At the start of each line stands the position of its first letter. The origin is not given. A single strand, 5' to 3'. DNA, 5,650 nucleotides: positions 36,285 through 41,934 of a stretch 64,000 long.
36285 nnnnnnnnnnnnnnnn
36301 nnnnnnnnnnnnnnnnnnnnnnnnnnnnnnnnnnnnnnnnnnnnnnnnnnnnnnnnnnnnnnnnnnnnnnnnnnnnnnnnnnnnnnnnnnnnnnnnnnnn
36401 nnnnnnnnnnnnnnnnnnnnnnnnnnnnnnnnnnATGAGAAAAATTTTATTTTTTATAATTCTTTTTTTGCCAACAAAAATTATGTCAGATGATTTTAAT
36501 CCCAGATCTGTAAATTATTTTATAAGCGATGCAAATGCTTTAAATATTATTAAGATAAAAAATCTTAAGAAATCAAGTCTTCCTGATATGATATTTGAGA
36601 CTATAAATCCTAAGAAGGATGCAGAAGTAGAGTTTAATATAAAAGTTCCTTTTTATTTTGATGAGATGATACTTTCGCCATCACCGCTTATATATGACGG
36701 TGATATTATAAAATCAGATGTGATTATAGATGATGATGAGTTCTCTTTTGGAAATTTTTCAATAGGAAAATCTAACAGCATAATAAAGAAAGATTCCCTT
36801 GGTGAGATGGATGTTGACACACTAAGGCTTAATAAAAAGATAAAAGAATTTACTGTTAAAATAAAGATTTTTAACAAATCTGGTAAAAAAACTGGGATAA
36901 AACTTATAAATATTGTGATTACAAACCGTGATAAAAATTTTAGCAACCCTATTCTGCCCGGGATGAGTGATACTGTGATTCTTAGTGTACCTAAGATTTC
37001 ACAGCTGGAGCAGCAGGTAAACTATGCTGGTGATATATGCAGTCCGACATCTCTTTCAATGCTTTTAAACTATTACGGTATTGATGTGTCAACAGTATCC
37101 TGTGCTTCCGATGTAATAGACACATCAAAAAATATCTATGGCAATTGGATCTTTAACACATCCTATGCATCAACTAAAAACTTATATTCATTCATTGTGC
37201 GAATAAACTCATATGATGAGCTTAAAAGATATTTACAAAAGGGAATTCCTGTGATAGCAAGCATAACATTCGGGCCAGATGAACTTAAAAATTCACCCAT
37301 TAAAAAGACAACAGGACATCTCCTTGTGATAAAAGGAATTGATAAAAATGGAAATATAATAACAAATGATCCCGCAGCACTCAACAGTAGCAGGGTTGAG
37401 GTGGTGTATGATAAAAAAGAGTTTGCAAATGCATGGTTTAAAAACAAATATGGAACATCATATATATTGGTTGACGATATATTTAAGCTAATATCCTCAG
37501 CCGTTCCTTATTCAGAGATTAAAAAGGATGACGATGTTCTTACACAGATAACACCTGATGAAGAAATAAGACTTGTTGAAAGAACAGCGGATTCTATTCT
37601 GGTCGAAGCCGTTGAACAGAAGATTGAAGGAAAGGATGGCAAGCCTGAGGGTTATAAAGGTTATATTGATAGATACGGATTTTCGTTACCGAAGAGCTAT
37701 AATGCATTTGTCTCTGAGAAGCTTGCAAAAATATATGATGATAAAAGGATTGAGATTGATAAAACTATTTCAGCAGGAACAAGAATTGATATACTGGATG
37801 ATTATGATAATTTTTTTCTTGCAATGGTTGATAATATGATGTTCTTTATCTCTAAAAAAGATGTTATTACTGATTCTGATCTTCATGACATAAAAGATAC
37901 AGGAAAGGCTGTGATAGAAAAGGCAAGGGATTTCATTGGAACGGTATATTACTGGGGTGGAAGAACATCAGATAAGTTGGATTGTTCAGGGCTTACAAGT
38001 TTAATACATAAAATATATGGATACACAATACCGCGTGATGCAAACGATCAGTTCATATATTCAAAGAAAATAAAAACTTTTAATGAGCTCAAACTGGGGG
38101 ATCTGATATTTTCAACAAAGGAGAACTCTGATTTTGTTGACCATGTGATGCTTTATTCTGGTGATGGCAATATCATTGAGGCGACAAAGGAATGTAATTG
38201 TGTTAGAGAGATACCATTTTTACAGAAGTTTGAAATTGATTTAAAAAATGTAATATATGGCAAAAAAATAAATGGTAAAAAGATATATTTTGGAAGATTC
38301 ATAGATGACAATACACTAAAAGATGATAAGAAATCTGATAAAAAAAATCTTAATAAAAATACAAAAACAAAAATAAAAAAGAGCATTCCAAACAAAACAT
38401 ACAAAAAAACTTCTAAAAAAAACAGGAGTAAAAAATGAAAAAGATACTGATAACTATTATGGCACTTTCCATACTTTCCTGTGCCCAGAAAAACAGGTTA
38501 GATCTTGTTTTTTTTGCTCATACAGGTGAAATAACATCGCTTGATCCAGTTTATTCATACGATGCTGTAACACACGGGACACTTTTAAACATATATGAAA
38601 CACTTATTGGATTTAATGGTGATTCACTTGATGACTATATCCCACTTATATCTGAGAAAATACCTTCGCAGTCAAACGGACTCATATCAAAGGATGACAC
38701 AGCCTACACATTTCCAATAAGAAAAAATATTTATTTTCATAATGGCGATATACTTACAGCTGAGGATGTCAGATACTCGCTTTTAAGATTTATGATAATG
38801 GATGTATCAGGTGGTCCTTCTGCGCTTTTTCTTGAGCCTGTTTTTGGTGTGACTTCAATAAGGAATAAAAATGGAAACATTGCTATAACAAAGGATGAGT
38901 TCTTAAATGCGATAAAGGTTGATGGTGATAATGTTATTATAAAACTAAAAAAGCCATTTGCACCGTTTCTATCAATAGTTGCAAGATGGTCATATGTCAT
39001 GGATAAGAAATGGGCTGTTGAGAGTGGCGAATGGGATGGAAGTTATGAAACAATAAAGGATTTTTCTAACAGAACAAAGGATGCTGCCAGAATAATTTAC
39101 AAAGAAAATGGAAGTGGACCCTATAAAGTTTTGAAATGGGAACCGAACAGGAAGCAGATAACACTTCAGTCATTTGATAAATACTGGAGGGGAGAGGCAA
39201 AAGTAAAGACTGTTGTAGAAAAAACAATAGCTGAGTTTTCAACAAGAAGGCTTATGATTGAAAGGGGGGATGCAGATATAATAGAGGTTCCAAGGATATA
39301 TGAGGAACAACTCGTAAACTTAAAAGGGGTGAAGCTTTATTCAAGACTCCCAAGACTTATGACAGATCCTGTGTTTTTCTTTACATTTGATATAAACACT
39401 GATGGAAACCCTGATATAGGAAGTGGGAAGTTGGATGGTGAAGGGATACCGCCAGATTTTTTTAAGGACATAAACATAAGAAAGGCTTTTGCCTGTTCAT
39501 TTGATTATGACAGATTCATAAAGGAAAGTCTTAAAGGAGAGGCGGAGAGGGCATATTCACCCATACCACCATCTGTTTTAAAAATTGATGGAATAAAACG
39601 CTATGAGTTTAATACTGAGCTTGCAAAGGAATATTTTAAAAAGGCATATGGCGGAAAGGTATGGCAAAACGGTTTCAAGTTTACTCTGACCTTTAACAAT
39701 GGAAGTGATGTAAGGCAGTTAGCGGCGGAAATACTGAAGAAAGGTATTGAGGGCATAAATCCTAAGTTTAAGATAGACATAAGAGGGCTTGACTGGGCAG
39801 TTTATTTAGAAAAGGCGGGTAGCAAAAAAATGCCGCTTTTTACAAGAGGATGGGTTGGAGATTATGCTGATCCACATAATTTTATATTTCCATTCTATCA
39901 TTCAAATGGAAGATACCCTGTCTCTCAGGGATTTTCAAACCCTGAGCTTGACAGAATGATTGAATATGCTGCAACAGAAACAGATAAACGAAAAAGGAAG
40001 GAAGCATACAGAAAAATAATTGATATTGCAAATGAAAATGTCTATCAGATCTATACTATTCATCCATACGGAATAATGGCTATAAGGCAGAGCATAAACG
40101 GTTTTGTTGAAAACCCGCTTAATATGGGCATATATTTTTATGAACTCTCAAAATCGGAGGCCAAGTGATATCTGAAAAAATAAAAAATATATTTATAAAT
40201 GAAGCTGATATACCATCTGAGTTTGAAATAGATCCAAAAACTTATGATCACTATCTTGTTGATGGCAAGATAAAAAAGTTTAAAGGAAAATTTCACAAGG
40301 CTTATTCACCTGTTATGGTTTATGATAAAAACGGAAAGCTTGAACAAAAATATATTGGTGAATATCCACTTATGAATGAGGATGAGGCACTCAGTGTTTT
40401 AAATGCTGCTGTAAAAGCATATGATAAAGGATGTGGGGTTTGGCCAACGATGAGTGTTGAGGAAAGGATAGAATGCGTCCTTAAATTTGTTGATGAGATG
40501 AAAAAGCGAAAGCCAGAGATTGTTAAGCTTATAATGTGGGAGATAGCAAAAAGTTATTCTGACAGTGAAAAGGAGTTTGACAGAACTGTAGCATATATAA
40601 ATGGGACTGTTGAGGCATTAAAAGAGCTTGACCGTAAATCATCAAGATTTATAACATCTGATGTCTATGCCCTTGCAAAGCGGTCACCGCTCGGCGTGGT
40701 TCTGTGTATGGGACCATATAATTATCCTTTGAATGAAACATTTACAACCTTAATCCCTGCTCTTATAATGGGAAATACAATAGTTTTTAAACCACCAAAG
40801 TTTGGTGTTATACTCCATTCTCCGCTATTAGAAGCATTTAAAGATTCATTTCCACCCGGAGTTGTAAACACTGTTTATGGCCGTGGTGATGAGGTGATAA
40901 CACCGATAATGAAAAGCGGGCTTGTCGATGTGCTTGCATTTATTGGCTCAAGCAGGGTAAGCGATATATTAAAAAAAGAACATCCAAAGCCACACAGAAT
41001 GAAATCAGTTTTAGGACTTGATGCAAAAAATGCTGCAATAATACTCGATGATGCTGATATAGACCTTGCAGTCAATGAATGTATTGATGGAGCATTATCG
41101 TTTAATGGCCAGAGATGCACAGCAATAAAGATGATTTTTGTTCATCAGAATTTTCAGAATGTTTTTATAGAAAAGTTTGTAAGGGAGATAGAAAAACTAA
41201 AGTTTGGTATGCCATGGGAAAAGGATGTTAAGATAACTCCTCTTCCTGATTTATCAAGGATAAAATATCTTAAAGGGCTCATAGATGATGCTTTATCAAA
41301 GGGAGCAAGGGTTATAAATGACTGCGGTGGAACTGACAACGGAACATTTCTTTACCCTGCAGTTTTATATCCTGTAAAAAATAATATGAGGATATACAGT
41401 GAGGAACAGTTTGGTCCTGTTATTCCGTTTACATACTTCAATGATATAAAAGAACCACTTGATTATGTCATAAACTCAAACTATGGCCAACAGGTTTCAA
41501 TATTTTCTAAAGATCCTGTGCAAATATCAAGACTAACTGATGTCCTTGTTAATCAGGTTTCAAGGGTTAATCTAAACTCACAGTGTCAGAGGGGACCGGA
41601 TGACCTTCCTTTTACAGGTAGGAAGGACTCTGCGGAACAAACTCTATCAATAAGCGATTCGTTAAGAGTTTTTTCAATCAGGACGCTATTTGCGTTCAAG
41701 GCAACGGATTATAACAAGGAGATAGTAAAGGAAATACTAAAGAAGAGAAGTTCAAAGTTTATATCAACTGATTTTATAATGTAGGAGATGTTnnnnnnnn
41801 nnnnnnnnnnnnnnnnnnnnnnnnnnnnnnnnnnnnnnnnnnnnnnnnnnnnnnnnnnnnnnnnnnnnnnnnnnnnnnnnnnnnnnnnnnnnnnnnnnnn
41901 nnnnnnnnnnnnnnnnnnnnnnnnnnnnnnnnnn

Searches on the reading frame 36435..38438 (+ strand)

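Call 72: search_protein_families(library=pfam, proteins=[window:36435-38438:+], max_evalue=0.00001)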
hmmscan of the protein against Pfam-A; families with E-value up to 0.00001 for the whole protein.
window:36435-38438:+ (667 aa): 2 families
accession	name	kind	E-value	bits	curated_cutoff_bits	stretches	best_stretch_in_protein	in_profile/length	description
PF13529.12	Peptidase_C39_2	-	7.6e-23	82.1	24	1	184-314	2-143/143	Peptidase_C39 like family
PF00877.26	NLPC_P60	-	4.3e-16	59.2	23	1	502-584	1-81/105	NlpC/P60 family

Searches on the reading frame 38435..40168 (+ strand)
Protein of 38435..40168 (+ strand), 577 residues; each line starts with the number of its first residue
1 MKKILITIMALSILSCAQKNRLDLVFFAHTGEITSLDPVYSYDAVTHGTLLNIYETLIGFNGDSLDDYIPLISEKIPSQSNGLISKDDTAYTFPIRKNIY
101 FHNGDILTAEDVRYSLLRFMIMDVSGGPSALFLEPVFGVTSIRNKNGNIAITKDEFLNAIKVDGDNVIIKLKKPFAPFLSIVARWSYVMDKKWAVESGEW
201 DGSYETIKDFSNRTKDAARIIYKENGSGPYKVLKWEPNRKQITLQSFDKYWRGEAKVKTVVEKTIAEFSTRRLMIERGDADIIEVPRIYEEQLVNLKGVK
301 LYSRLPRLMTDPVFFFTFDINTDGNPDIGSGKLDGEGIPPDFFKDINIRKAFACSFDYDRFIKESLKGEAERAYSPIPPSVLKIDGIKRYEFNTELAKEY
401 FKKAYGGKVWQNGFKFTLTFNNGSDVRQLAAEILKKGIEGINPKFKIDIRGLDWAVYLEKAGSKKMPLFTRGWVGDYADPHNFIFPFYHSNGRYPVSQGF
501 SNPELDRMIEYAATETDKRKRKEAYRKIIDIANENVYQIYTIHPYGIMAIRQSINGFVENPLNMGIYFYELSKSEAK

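Call 72: search_protein_families(library=pfam, proteins=[window:38435-40168:+], max_evalue=0.00001)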
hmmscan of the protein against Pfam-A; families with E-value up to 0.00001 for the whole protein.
window:38435-40168:+ (577 aa): 1 family
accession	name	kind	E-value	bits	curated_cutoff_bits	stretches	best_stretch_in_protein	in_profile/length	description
PF00496.27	SBP_bac_5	-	6.4e-64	216.8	32.4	1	84-493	12-366/368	Bacterial extracellular solute-binding proteins, family 5 Middle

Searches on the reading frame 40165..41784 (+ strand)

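Call 72: search_protein_families(library=pfam, proteins=[window:40165-41784:+], max_evalue=0.00001)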
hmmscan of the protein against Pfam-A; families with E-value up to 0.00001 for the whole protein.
window:40165-41784:+ (539 aa): 1 family
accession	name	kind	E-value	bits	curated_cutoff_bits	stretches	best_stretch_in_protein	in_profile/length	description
PF00171.27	Aldedh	-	1.1e-96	324.6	23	1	60-496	16-448/461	Aldehyde dehydrogenase family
